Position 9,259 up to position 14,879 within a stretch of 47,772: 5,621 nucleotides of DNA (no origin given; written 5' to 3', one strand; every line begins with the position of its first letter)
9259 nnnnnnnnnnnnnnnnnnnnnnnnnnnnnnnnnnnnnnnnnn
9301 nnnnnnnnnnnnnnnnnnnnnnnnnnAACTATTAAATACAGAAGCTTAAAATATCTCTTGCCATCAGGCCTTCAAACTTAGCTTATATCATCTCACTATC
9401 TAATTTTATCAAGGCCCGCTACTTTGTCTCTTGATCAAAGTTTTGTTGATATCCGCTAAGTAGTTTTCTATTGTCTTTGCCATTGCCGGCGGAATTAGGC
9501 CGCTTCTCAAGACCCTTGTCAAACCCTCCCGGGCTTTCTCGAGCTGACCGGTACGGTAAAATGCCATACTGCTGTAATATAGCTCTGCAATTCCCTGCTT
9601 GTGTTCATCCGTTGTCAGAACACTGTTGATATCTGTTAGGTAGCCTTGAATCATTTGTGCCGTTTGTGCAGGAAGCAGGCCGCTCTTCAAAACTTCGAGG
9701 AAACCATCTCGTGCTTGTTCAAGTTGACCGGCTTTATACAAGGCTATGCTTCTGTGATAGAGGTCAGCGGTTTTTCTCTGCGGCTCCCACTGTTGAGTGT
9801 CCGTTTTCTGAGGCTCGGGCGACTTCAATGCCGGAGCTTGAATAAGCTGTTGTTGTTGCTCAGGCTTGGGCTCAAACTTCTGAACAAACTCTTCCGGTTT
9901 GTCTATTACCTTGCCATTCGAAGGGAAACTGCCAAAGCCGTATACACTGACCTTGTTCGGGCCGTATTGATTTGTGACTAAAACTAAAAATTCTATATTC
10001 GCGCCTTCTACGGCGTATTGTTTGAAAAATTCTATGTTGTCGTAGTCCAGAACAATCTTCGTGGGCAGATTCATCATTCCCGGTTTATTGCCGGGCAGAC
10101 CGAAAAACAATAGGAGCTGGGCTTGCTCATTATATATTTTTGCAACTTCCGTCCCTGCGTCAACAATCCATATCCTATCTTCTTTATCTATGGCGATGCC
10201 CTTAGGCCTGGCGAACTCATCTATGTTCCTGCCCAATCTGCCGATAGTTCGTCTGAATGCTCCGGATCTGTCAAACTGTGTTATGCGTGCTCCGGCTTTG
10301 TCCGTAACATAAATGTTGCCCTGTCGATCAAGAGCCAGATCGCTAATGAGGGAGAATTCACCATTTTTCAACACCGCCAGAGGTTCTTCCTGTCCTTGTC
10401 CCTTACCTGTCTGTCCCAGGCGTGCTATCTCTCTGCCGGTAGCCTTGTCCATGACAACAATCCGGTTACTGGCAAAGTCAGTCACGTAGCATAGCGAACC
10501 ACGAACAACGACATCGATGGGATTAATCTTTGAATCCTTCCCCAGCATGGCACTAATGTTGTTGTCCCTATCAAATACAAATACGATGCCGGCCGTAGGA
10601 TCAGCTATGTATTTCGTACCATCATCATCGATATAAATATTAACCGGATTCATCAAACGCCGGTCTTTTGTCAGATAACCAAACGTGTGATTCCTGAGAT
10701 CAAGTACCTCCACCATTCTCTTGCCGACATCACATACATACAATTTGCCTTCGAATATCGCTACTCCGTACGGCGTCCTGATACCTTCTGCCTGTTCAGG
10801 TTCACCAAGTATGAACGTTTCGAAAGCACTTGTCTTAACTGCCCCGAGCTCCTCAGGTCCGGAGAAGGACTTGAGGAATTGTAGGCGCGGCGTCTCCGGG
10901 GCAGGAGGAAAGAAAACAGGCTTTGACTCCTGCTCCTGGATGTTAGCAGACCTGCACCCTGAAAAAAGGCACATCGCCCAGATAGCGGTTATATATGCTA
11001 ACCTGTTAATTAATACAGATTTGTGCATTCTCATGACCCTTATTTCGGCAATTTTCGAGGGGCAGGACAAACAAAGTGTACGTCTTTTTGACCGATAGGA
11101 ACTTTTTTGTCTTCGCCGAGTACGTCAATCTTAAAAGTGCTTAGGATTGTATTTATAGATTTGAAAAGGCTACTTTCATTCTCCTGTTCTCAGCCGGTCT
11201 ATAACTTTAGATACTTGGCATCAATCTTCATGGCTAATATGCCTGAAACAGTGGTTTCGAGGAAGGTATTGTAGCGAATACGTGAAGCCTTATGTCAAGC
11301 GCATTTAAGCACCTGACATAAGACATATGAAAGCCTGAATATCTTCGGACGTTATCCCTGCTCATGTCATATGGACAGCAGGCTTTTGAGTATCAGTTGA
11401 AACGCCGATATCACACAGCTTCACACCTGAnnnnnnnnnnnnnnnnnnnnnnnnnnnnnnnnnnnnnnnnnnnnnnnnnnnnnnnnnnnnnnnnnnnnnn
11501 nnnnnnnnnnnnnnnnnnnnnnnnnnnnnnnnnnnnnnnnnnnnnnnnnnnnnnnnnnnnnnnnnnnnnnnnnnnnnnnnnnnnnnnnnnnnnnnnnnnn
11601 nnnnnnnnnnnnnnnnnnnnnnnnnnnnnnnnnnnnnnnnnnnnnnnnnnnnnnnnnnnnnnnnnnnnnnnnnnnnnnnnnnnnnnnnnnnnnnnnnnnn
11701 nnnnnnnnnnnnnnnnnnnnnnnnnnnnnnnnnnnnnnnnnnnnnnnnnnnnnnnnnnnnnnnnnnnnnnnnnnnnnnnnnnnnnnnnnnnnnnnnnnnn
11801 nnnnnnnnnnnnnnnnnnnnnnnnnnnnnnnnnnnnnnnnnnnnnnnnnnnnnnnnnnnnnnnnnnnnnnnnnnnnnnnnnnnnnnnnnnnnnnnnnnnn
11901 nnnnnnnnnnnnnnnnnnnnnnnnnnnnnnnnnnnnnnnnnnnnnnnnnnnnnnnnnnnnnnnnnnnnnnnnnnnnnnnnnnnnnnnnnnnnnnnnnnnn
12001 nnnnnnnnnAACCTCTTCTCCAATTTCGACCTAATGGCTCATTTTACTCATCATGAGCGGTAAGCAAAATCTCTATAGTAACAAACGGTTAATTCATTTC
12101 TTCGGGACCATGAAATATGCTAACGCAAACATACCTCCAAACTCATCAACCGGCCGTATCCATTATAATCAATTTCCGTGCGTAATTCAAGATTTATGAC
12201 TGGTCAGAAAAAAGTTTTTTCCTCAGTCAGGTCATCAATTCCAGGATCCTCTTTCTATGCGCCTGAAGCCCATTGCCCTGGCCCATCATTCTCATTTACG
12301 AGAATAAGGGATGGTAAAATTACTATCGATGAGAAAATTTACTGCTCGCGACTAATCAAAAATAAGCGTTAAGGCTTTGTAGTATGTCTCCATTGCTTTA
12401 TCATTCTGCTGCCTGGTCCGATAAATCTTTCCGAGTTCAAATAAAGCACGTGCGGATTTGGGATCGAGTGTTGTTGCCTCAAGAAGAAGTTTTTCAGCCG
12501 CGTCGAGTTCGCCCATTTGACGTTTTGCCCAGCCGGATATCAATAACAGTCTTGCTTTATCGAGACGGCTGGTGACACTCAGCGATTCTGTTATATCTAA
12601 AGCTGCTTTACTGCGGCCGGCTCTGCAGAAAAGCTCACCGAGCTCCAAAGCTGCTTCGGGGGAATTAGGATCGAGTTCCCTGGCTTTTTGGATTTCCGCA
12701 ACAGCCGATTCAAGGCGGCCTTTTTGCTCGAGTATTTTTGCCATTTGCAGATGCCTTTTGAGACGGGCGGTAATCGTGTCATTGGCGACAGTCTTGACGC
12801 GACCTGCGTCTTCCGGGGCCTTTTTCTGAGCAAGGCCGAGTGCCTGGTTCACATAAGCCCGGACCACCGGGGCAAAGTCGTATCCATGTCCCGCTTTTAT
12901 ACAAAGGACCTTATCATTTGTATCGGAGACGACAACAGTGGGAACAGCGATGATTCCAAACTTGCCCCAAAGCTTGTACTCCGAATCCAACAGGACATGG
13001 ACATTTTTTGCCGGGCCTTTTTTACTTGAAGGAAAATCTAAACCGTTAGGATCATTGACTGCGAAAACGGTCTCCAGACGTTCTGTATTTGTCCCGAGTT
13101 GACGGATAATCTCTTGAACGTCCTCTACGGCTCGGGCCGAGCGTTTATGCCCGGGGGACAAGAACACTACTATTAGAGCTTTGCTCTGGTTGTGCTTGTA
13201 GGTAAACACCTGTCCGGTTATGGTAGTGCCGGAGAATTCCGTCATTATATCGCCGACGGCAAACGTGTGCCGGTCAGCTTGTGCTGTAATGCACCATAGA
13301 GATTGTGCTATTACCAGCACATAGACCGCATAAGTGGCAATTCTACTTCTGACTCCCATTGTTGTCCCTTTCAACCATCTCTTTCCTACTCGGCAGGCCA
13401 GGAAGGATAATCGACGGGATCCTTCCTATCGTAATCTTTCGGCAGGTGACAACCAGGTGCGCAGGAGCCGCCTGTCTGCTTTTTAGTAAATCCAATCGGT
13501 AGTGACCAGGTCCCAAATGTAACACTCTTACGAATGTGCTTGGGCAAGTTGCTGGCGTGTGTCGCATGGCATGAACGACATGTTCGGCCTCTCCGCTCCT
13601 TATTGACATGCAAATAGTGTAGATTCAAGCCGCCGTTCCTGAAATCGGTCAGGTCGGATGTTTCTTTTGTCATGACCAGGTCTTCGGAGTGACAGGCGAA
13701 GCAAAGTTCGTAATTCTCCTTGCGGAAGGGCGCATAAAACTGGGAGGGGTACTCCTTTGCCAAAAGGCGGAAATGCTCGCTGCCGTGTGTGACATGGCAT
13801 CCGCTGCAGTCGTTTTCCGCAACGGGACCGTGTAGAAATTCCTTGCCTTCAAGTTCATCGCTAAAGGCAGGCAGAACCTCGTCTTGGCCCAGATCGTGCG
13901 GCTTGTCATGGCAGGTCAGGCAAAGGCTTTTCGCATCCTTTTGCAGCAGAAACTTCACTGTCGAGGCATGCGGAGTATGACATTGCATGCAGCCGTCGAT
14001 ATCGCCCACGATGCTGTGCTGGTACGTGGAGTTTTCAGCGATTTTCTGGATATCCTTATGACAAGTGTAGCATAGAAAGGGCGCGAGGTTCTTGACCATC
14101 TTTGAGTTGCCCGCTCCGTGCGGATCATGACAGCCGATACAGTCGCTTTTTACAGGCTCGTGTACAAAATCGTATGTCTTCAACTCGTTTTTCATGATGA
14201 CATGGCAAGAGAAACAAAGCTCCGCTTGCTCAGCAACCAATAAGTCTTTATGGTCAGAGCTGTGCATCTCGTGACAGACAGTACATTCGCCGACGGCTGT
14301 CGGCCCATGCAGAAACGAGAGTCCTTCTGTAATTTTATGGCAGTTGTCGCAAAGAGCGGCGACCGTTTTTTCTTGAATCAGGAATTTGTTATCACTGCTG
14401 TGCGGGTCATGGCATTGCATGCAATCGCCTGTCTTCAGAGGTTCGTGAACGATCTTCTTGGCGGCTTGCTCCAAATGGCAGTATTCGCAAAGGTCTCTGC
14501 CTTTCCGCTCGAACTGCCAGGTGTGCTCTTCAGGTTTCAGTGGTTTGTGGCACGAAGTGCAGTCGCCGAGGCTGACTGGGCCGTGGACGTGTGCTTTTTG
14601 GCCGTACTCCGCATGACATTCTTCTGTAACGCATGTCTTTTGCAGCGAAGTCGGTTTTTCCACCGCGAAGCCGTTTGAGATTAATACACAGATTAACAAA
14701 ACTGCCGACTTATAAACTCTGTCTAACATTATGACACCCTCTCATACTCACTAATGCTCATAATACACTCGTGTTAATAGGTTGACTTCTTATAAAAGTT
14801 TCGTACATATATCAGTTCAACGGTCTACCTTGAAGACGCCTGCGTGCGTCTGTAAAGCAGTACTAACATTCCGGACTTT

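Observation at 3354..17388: Ten-gene, single-strand multiheme cytochrome / NHL-propeller / beta-barrel cluster: candidate non-canonical extracellular electron transfer machine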

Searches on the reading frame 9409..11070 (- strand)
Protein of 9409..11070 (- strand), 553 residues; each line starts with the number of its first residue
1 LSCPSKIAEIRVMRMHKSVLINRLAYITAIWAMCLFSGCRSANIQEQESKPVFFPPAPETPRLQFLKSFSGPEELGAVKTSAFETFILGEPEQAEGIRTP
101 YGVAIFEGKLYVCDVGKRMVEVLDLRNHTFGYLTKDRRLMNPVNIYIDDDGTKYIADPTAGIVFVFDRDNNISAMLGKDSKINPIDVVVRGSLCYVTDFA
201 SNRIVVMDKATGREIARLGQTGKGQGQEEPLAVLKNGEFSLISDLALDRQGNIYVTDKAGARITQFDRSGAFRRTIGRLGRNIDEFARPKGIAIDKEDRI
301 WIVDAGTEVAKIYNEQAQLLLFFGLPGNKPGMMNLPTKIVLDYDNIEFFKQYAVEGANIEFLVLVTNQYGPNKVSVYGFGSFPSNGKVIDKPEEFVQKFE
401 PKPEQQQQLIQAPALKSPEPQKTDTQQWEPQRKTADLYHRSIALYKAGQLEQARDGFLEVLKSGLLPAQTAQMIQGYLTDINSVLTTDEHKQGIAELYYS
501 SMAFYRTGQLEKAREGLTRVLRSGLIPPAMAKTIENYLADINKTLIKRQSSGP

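Call 4: search_protein_families(library=pfam, proteins=[window:9409-11070:-], max_evalue=0.01)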
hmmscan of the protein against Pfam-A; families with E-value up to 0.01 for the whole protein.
window:9409-11070:- (553 aa): 8 families
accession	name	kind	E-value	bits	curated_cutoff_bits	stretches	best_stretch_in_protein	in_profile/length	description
PF01436.27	NHL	-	1e-11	44.7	20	0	239-266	1-28/28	NHL repeat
PF17170.10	DUF5128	-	1.3e-08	34.9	22.9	1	250-308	53-112/321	6-bladed beta-propeller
PF25021.1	TEN_NHL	-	1.9e-05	24.3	27.1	0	285-312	140-166/357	Teneurin NHL domain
PF07719.23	TPR_2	-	0.00029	21.2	27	0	437-462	4-29/34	Tetratricopeptide repeat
PF08450.18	SGL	-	0.00062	19.9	26.3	0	160-276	114-220/246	SMP-30/Gluconolactonase/LRE-like region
PF06739.17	SBBP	-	0.00086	19.6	20.5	0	243-256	16-29/38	Beta-propeller repeat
PF13174.12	TPR_6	-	0.0014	19.6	26.3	0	497-522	3-28/33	Tetratricopeptide repeat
PF14853.12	Fis1_TPR_C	-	0.0061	17.2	25.3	0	497-521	4-28/53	Fis1 C-terminal tetratricopeptide repeat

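Call 5: search_protein_families(library=ncbifam, proteins=[window:9409-11070:-], max_evalue=0.01)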
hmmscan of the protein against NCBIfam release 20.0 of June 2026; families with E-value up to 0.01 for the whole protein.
window:9409-11070:- (553 aa): 5 families
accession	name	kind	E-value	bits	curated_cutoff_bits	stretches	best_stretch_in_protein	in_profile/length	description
NF035926.1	scyF_NHL_VPEP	equivalog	8e-23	81.2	350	2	243-346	155-260/376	scytonemin biosynthesis PEP-CTERM protein ScyF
NF033206.1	ScyE_fam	subfamily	8.6e-08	32.1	80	0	238-307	251-322/333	ScyD/ScyE family protein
NF047780.1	LIC12708_fam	subfamily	4e-07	29.2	150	1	142-314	59-209/391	LIC_12708 family protein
NF053768.1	CIS12_fam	equivalog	5.8e-06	25.3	860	0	242-317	46-118/715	CIS12 family contractile injection system protein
TIGR02276.1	beta_rpt_yvtn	repeat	0.0043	17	27.85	0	192-216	4-28/42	beta-propeller repeat protein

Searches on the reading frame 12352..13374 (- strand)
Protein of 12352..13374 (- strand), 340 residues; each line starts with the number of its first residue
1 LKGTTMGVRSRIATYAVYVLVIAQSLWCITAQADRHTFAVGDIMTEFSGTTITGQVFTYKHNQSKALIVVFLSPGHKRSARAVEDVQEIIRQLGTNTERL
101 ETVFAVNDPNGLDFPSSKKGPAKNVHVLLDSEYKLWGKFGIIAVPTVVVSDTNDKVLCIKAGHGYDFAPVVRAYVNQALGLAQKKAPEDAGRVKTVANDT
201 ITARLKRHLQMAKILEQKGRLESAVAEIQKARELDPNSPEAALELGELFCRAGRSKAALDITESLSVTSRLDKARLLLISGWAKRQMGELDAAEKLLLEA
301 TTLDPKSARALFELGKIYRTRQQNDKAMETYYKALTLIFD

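Call 4: search_protein_families(library=pfam, proteins=[window:12352-13374:-], max_evalue=0.01)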
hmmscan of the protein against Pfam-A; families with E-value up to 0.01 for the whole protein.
window:12352-13374:- (340 aa): 16 families
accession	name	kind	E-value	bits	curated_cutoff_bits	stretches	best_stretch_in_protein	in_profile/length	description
PF13414.12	TPR_11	-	2e-15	56.7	26.8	2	283-318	3-38/42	TPR repeat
PF13181.12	TPR_8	-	1.1e-14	53.7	25.7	3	308-337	1-30/34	Tetratricopeptide repeat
PF13432.12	TPR_16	-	1.4e-14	54.6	32.7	2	281-335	4-58/65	Tetratricopeptide repeat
PF13428.12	TPR_14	-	1.2e-13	50.7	23.5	2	208-248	4-44/44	Tetratricopeptide repeat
PF00515.34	TPR_1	-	1.9e-11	43.7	27.8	1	308-337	1-30/34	Tetratricopeptide repeat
PF07719.23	TPR_2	-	2.5e-11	43.2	27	1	208-237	4-33/34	Tetratricopeptide repeat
PF14559.12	TPR_19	-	2.9e-11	44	25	2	217-266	3-52/68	Tetratricopeptide repeat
PF13431.12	TPR_17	-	4.7e-10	39.4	24.4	1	296-328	1-33/34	Tetratricopeptide repeat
PF13424.12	TPR_12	-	5.9e-09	36.4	30.1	0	245-304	9-75/77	Tetratricopeptide repeat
PF13174.12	TPR_6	-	5e-07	30.4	26.3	0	310-334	2-26/33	Tetratricopeptide repeat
PF13176.12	TPR_7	-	7.1e-07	29.3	27.9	0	310-337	1-28/36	Tetratricopeptide repeat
PF12895.13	ANAPC3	-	0.00017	22.2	27.2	0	219-275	3-59/82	Anaphase-promoting complex, cyclosome, subunit 3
PF23914.1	TPR_CcmH_CycH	-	0.00031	21.1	42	0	286-338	99-151/158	Cytochrome c-type biogenesis protein H TPR domain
PF25063.1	ARM_TT21_C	-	0.001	19.4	35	1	203-335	21-156/209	Tetratricopeptide repeat protein 21 C-terminal ARM domain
PF25062.1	ARM_TT21_N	-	0.0027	17.9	40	1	225-333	82-193/222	Tetratricopeptide repeat protein 21 N-terminal ARM repeat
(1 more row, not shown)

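Call 5: search_protein_families(library=ncbifam, proteins=[window:12352-13374:-], max_evalue=0.01)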
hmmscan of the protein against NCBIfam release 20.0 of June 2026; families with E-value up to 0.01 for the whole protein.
window:12352-13374:- (340 aa): 23 families
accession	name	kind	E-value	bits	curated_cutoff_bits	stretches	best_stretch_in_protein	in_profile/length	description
TIGR02917.1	PEP_TPR_lipo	equivalog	6.2e-14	50.8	312.2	1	182-336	510-663/899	XrtA/PEP-CTERM system TPR-repeat protein PrsT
NF040959.1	MamA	equivalog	1.2e-10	41.1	200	1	204-337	36-168/204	magnetosome protein MamA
TIGR02521.1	type_IV_pilW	equivalog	5.8e-10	39.1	154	2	287-337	44-94/234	type IV pilus biogenesis/stability protein PilW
NF008757.0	PRK11788.1-5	equivalog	5.6e-07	29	363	1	285-333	191-239/388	lipopolysaccharide assembly protein LapB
NF008755.0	PRK11788.1-3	equivalog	1e-06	28.4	430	0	185-266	159-241/388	lipopolysaccharide assembly protein LapB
NF047371.1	FlcA_CTERM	equivalog_domain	7.2e-06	24.7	300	1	285-338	324-377/646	periplasmic flagellar collar protein FlcA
NF033762.1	social_mot_Tgl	equivalog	6.1e-05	22.5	225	0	208-251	34-77/252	social motility TPR repeat lipoprotein Tgl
TIGR02552.1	LcrH_SycD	equivalog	0.00013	21.7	104.8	0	284-337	28-81/136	SycD/LcrH family type III secretion system chaperone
NF047507.1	TPR_BatC_Lepto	exception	0.00029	20.4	175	1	274-337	58-125/214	TPR repeat-containing protein BatC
NF033758.1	gliding_GltE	equivalog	0.00031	19.9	225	1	230-334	213-316/411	adventurous gliding motility TPR repeat lipoprotein GltE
NF040658.1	Myxo_OME_TraC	equivalog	0.00046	19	500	0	283-321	91-129/602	outer membrane exchange accessory lipoprotein TraC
NF008520.0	PRK11447.1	equivalog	0.0011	16.8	858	1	206-335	604-738/1157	cellulose synthase complex outer membrane protein BcsC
NF052312.1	T9SS_PorW_SprE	equivalog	0.0012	17.6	250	1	239-335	141-243/716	type IX secretion system periplasmic lipoprotein PorW/SprE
NF052415.1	T3SS_chap_SctY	equivalog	0.0016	18.9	70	1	217-297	18-100/106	type III secretion apparatus assembly chaperone SctY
NF033920.0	C39_PA2778_fam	equivalog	0.0016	17.9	150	0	202-304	153-254/255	PA2778 family cysteine peptidase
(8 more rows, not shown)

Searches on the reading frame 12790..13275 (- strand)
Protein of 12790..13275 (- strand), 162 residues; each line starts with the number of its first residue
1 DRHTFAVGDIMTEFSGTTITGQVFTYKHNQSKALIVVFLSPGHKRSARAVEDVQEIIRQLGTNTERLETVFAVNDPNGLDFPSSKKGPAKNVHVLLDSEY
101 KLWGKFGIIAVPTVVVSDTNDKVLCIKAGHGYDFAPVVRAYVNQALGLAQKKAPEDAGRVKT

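Call 92: search_solved_structures(query=window:12790-13275:-, max_evalue=10, show_alignments=1)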
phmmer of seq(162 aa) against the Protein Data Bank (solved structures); distinct sequences matched with E-value up to 10: 5.
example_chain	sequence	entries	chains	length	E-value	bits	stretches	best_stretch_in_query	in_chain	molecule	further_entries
2m72_A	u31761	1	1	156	0.17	14.7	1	27-130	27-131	Uncharacterized thioredoxin-like protein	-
4hqs_A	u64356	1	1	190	0.18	14.7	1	6-125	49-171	Thioredoxin family protein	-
4evm_A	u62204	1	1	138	0.22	14.4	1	19-125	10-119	Thioredoxin family protein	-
7djk_A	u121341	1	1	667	0.36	13.7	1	94-140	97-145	Protein SUPPRESSOR OF QUENCHING 1, chloroplastic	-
7djj_A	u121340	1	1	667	0.38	13.6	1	94-140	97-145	Protein SUPPRESSOR OF QUENCHING 1, chloroplastic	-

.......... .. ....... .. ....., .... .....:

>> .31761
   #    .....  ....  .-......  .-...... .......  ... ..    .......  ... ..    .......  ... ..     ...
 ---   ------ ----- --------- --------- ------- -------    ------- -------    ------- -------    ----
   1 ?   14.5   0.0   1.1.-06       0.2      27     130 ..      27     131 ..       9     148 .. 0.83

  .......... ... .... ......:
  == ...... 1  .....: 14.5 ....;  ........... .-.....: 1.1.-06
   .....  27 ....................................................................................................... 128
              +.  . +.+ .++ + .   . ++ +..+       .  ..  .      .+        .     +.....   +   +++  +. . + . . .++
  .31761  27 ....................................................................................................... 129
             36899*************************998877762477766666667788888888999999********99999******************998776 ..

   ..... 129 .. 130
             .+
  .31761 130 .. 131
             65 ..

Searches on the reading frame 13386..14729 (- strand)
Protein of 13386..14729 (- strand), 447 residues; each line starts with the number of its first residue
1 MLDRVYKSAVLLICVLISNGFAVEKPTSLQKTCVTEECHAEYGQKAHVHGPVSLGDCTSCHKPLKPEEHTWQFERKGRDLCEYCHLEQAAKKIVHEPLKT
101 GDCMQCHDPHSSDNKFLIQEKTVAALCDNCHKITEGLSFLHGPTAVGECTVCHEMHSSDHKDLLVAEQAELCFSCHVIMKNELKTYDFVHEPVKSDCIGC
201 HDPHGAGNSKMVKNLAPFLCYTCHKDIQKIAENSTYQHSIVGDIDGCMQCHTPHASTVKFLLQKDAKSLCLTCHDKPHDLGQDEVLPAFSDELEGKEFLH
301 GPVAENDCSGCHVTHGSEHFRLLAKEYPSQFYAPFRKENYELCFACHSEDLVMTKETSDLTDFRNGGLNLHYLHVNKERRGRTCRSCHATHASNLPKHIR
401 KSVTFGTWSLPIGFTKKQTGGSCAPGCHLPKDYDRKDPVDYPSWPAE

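Call 4: search_protein_families(library=pfam, proteins=[window:13386-14729:-], max_evalue=0.01)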
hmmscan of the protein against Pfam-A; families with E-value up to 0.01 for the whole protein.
window:13386-14729:- (447 aa): 4 families
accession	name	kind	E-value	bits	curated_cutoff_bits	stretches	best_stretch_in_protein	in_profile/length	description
PF09699.15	Paired_CXXCH_1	-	1.5e-66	220.3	20.6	6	95-132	1-37/41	Doubled CXXCH motif (Paired_CXXCH_1)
PF22113.1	Mtrc-MtrF_II-IV_dom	-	6.5e-15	55.5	30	3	220-392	9-167/176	Outer membrane cytochrome MtrC/MtrF-like, domains II/IV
PF14537.11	Cytochrom_c3_2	-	2.3e-14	54.1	25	2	190-274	2-78/79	Cytochrome c3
PF22678.1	Cytochrom_c_NrfB-like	-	0.0016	19.3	27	0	157-207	21-71/89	Cytochrome c-type protein NrfB-like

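Call 5: search_protein_families(library=ncbifam, proteins=[window:13386-14729:-], max_evalue=0.01)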
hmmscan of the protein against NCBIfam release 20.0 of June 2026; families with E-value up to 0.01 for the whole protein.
window:13386-14729:- (447 aa): 6 families
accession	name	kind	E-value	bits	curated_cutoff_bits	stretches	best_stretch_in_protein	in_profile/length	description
TIGR01905.1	paired_CXXCH_1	subfamily_domain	1.4e-58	194.5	25.2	7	141-177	1-37/41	doubled CXXCH domain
TIGR03508.1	decahem_SO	subfamily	2.6e-41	141.8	192.2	4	29-178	69-221/258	DmsE family decaheme c-type cytochrome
NF041028.1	decahem_GSU2203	exception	1.2e-32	113.4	325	3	21-177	95-253/317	GSU2203 family decaheme c-type cytochrome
NF045713.1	CxxCH_16_HmcA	equivalog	1.3e-06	27.4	400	2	31-135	112-209/541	sulfate respiration complex hexadecaheme cytochrome HmcA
TIGR03153.1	cytochr_NrfH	equivalog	1e-05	25.6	134.2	1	165-276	24-135/138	cytochrome c nitrite reductase small subunit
NF045722.1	c3_cytochr_TmcA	equivalog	0.00025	20.9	114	0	101-135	58-91/125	acidic tetraheme cytochrome c3 TmcA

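Call 61: search_solved_structures(query=window:13386-14729:-, max_evalue=0.01)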
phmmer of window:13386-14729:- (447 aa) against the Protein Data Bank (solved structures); distinct sequences matched with E-value up to 0.01: 2.
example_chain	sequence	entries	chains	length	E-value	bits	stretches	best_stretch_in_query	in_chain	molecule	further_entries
6r2q_A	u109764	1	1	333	5.7e-13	51.5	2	168-231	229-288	Cystathionine beta-synthase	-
28pb_A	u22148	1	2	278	0.00026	22.9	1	144-256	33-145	Cytochrome c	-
